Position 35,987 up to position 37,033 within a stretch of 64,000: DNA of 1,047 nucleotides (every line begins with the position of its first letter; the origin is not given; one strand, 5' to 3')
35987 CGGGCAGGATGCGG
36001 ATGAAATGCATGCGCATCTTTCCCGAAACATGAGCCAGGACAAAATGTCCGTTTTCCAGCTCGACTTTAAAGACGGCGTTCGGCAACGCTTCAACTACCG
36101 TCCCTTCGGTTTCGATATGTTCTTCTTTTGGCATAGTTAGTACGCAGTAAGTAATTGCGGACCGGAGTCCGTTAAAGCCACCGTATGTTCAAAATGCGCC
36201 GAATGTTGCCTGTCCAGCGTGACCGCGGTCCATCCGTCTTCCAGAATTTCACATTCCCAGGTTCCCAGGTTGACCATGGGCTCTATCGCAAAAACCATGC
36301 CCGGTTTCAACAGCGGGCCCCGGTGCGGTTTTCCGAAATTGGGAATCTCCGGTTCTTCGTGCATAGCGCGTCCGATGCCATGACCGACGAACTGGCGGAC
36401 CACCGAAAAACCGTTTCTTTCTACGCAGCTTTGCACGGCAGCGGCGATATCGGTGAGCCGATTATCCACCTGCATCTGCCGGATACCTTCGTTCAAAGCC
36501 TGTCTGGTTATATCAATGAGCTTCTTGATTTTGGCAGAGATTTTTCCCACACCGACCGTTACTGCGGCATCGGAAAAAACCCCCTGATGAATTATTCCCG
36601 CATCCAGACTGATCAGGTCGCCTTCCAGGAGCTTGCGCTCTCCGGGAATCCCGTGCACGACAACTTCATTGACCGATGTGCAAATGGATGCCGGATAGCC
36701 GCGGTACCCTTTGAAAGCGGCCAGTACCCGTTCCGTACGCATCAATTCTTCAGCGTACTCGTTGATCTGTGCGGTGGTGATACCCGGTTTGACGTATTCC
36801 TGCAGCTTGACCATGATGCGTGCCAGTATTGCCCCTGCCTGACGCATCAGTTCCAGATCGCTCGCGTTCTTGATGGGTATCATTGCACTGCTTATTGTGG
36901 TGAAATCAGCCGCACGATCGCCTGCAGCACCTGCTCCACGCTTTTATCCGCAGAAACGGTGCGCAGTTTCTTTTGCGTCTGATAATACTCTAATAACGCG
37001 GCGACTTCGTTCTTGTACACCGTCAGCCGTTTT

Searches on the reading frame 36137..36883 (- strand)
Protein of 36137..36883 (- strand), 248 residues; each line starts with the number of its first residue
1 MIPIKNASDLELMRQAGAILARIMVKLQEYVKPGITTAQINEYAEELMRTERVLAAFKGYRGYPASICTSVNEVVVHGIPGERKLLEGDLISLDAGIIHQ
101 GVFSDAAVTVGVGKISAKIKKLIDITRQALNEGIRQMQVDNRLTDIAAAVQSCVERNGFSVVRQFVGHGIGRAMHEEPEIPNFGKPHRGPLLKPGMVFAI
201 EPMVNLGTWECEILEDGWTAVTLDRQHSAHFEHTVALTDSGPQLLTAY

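Call 92: search_protein_families(library=pfam, proteins=[window:36137-36883:-], max_evalue=0.001)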
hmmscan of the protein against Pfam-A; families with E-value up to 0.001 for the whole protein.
window:36137-36883:- (248 aa): 1 family
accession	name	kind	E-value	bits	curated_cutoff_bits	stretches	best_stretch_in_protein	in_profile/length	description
PF00557.29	Peptidase_M24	-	4.6e-51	174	23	1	11-239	1-208/208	Metallopeptidase family M24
